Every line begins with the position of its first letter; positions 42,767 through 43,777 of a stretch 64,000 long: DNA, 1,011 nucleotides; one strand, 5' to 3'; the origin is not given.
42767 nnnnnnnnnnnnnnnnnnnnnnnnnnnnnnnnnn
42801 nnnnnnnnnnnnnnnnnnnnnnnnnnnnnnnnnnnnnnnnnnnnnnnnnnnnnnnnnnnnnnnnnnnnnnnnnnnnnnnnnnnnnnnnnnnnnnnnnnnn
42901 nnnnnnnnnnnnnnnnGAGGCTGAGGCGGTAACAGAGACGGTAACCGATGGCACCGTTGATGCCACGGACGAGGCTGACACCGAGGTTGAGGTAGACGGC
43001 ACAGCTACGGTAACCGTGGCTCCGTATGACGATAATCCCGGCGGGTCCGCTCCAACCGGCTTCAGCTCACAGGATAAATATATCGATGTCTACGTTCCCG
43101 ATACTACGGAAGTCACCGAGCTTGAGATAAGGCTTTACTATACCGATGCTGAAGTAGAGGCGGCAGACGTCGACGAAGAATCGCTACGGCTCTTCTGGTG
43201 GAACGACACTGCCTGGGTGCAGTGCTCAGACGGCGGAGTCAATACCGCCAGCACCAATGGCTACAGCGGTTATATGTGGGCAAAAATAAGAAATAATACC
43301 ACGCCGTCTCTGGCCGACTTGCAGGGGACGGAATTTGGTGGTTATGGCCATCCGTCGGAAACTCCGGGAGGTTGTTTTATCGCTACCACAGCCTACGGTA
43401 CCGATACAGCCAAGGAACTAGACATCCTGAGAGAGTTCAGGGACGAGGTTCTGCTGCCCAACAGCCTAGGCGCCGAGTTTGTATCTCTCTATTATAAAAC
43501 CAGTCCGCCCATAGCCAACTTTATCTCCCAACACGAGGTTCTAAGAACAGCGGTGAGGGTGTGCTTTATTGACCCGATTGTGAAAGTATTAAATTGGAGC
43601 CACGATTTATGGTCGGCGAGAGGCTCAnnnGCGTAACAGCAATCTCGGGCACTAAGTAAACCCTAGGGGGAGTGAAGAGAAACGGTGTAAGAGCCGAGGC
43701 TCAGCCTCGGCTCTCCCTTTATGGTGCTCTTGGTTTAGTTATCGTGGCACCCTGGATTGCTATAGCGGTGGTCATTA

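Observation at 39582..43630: Adjacent paralogous beta-helix surface genes with conserved 5' and 3' ends and divergent cores (cassette-like modularity)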

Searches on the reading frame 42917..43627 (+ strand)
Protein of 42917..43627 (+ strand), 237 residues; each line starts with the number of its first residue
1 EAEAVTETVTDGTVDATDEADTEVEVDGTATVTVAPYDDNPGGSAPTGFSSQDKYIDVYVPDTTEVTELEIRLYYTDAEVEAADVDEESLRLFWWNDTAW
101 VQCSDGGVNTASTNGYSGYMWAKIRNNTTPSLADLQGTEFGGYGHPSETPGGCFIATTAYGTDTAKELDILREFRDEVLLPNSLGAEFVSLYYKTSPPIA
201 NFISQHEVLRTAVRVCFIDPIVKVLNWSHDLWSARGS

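Call 54: find_homologous_proteins(query=window:42917-43627:+)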
Query seq(237 aa) (237 aa): 881 proteins with E <= 0.001 among 1757 candidates; the best 120 are listed.
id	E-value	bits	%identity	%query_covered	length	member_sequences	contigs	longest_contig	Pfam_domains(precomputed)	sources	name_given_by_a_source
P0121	1.2e-123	430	82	100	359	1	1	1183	-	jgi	jgi:hypothetical protein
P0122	3.3e-122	425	82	97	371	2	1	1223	PF18998.7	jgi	jgi:hypothetical protein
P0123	1.3e-121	423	84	97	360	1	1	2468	PF00496.28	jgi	jgi:ABC-type transport system substrate-binding protein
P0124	3.2e-121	422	82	98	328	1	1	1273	PF13540.13,PF25390.2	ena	-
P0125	2.6e-118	412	78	99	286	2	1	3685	-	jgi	-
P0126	5.6e-116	404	78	98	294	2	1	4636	PF13540.13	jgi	jgi:hypothetical protein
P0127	7.1e-115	401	79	98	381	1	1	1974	PF00415.25,PF13540.13,PF25390.2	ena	-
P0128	3.8e-114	398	81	93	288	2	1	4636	PF18998.7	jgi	jgi:uncharacterized repeat protein (TIGR02543 family)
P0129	1.4e-113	397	76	98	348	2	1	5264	-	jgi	jgi:hypothetical protein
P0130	2.0e-112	393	77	98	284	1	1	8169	PF18998.7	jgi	jgi:hypothetical protein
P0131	7.6e-110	384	82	86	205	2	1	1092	-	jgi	jgi:hypothetical protein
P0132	8.2e-109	381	76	100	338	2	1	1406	-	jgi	jgi:hypothetical protein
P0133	2.5e-108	379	73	98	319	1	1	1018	PF13540.13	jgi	jgi:hypothetical protein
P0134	1.1e-107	377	76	95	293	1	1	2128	-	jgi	-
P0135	4.6e-107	375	73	99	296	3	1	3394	-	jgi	-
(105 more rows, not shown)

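Call 67: predict_structure(alignment_id=A3)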
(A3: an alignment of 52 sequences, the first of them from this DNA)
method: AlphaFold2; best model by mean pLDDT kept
length: 237 residues; sequences in the alignment: 52
mean_pLDDT: 82.7   pTM: 0.59
mean pLDDT of the five models: 82.7, 82.5, 80.4, 78.6, 76.3
residues with pLDDT >= 90: 108; 70-90: 97; 50-70: 5; < 50: 27
segments of 3 or more residues with pLDDT < 50: 138-162
pLDDT, mean of each block of 10 residues (from residue 1): 89 97 98 93 80 91 97 97 92 89 96 97 97 77 41 36 62 83 84 77 78 82 80 67
secondary structure, 60 per line:
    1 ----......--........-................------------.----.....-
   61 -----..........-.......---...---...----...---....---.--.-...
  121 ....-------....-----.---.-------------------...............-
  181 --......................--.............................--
elements in order: E5-10 E13-16 H17-20 E22-37 E55-59 E66-75 H77-83 E93-95 E100-102 E106-109 E118-124 H132-135 H165-179 H183-204 H207-235

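Call 69: fold_search(model_id=the predicted structure, library=pdb)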
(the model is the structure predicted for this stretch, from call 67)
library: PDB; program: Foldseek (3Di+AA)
matches with E <= 10: 706; with E <= 0.001: 0
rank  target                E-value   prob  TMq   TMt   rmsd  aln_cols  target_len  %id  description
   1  7crw_A                3.4e-03  0.97  0.25  0.22   6.5       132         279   10  Cryo-EM structure of rNLRP1-rDPP9 complex (released 2021-03-24)
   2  3f59_C                2.6e-02  0.98  0.30  0.43   4.2       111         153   11  Crystal structure of ZU5-ANK, the spectrin binding region of human erythroid ankyrin (released 2009-02-24)
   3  7crv_A                2.7e-02  0.99  0.33  0.51   4.9       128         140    9  Crystal structure of rNLRP1-FIIND (released 2021-03-24)
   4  3f59_D                5.7e-02  0.87  0.29  0.42   7.9       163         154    8  Crystal structure of ZU5-ANK, the spectrin binding region of human erythroid ankyrin (released 2009-02-24)
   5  4v7q_BX               6.4e-02  0.09  0.15  0.06  28.7       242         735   11  Atomic model of an infectious rotavirus particle (released 2014-07-09)
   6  4dlo_B                9.1e-02  0.51  0.26  0.20   7.8       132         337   14  Crystal structure of the GAIN and HormR domains of brain angiogenesis inhibitor 3 (BAI3) (released 2012-02-22)
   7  3f59_B                1.0e-01  0.90  0.29  0.43   3.8       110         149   10  Crystal structure of ZU5-ANK, the spectrin binding region of human erythroid ankyrin (released 2009-02-24)
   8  7crv_C                1.0e-01  0.82  0.29  0.43   6.1       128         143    8  Crystal structure of rNLRP1-FIIND (released 2021-03-24)
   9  3kbu_C                1.6e-01  0.87  0.31  0.44   3.8       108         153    8  Crystal structure of the ankyrin binding domain of human erythroid beta spectrin (repeats 13-15) in complex with the s (released 2010-02-02)
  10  6wxe_1                1.6e-01  0.07  0.15  0.07  29.1       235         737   14  Cryo-EM reconstruction of VP5*/VP8* assembly from rhesus rotavirus particles - Upright conformation (released 2021-01-20)
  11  3f59_A                1.8e-01  0.82  0.28  0.42   4.1       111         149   12  Crystal structure of ZU5-ANK, the spectrin binding region of human erythroid ankyrin (released 2009-02-24)
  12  3kbt_D                1.9e-01  0.80  0.30  0.44   4.0       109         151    8  Crystal structure of the ankyrin binding domain of human erythroid beta spectrin (repeats 13-15) in complex with the s (released 2010-02-02)
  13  3kbu_D                2.0e-01  0.85  0.31  0.44   3.8       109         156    8  Crystal structure of the ankyrin binding domain of human erythroid beta spectrin (repeats 13-15) in complex with the s (released 2010-02-02)
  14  6y5b_E                2.0e-01  0.04  0.12  0.09  20.5       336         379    8  5-HT3A receptor in Salipro (apo, asymmetric) (released 2020-12-23)
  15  2bg9_E                2.0e-01  0.03  0.10  0.08  23.4       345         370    9  REFINED STRUCTURE OF THE NICOTINIC ACETYLCHOLINE RECEPTOR AT 4A RESOLUTION. (released 2005-02-16)
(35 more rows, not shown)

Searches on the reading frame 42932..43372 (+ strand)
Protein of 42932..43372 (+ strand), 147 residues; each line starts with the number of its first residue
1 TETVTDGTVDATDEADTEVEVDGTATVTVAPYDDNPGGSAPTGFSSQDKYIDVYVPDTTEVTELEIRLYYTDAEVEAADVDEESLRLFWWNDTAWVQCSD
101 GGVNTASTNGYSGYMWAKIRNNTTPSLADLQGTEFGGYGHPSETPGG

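Call 52: search_protein_families(library=pfam, proteins=[window:42932-43372:+], max_evalue=1)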
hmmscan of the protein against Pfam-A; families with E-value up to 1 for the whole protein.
seq(147 aa): 2 families
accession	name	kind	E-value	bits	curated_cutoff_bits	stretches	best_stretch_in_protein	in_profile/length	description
PF17877.7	Dis3l2_C_term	-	0.011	16.6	31.6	1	48-97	14-63/87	DIS3-like exonuclease 2 C terminal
PF13349.12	DUF4097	-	0.12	12.1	22.9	1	15-76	34-92/247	Toastrack DUF4097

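Call 53: search_protein_families(library=ncbifam, proteins=[window:42932-43372:+], max_evalue=1)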
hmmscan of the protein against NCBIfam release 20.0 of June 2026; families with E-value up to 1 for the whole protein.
seq(147 aa): 0 families
